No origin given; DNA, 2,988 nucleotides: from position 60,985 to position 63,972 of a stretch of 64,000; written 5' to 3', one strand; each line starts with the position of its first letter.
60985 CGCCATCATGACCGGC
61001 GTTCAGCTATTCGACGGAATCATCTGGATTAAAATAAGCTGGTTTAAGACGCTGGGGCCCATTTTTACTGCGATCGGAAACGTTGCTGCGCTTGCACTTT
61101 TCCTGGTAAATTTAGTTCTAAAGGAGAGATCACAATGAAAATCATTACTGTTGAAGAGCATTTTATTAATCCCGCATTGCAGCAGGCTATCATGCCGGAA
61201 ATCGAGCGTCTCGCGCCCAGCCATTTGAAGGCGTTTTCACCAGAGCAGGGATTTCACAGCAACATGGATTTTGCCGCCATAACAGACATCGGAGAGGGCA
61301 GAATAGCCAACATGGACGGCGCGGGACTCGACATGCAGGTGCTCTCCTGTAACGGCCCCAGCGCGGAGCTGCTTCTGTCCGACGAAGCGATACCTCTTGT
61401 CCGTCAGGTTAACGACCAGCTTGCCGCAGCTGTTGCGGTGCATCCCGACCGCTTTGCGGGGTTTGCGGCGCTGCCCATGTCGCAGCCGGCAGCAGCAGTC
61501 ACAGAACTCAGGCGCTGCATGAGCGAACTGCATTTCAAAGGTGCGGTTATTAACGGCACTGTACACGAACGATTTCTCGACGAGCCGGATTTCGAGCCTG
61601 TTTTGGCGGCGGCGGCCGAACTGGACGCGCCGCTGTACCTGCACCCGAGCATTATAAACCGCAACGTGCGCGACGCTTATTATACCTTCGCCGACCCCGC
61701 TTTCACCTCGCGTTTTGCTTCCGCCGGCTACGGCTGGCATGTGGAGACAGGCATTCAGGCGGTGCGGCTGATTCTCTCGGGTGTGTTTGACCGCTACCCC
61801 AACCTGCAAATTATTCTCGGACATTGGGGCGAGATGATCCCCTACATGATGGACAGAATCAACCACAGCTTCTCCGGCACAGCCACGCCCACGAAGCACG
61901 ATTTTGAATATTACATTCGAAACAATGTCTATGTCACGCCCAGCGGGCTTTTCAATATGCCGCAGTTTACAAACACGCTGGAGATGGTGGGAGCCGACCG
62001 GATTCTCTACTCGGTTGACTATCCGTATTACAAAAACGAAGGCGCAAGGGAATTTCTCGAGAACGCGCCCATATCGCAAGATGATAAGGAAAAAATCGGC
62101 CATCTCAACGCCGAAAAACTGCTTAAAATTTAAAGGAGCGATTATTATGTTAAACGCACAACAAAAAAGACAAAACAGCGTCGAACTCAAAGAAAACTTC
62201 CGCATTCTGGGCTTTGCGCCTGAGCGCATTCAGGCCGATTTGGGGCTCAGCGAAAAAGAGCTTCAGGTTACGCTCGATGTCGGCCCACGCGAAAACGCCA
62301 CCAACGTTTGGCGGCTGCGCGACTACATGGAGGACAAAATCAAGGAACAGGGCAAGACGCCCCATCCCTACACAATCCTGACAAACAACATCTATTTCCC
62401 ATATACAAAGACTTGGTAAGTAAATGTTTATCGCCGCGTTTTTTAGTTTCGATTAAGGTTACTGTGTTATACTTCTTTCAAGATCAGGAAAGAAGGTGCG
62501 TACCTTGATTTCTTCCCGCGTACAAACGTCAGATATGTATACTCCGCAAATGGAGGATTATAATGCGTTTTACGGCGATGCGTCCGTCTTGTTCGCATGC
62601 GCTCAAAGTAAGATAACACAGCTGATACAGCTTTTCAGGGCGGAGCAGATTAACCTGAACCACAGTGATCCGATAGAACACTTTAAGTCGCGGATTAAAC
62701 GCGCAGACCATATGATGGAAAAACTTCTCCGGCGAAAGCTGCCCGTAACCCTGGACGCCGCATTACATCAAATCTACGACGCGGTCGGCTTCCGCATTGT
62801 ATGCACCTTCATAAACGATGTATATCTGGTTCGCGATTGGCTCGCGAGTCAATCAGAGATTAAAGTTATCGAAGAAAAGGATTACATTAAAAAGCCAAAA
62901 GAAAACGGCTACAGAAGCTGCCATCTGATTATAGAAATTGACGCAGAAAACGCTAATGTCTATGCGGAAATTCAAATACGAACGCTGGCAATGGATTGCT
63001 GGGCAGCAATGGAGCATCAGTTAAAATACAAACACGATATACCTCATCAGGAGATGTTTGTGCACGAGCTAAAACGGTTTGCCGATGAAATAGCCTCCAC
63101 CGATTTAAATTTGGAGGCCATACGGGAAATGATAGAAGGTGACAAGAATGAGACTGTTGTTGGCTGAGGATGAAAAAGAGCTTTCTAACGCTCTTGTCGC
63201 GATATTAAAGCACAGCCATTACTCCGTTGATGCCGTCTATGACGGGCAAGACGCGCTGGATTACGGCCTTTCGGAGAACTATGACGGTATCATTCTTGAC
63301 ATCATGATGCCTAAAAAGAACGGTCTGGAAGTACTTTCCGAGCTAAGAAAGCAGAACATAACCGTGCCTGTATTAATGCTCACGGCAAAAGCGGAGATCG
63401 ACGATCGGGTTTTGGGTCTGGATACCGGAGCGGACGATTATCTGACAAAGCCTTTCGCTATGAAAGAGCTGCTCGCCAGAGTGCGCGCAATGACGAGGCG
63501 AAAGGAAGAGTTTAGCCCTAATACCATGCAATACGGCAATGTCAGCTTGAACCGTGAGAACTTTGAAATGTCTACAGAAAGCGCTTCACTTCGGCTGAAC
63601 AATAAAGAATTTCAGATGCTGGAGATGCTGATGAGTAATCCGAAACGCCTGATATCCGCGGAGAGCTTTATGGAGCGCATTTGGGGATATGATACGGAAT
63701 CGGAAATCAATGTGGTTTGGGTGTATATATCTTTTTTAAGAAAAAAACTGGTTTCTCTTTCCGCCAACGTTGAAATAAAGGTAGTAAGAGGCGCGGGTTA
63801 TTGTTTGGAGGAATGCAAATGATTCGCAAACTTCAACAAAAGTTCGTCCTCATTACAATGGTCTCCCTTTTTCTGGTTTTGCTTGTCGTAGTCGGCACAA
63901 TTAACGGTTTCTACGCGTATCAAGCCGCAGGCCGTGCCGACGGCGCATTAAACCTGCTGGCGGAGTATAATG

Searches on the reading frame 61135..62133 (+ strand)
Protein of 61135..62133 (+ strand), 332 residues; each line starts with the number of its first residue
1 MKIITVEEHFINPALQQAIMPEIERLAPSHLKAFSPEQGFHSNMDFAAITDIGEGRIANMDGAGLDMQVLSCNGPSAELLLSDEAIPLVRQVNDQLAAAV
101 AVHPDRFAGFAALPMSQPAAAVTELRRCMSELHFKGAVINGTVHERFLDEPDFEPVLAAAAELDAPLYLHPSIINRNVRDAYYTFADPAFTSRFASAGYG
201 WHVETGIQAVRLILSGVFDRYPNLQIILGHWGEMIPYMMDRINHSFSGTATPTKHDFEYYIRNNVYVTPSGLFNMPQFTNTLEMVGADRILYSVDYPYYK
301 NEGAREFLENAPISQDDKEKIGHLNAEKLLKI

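Call 84: search_protein_families(library=pfam, proteins=[window:61135-62133:+], max_evalue=0.0001)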
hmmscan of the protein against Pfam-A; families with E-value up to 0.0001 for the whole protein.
window:61135-62133:+ (332 aa): 1 family
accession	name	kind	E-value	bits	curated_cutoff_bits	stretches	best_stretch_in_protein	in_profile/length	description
PF04909.20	Amidohydro_2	-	1.6e-39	136.8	26.4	1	85-331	58-288/289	Amidohydrolase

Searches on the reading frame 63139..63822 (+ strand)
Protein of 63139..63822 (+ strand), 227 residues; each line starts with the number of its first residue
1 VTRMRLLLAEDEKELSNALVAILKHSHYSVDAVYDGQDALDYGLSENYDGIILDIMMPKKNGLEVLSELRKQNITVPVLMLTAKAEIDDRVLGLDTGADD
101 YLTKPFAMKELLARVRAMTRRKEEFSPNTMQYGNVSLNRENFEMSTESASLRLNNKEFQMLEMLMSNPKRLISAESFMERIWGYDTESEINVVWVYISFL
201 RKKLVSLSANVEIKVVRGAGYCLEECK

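Call 84: search_protein_families(library=pfam, proteins=[window:63139-63822:+], max_evalue=0.0001)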
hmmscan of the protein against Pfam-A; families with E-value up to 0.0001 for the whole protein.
window:63139-63822:+ (227 aa): 2 families
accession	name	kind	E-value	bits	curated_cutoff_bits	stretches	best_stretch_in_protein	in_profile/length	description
PF00072.30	Response_reg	-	1.9e-29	102.5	30.2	1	7-116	2-111/111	Response regulator receiver domain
PF00486.34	Trans_reg_C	-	1.8e-20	73.2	26.2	1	150-223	3-77/77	Transcriptional regulatory protein, C terminal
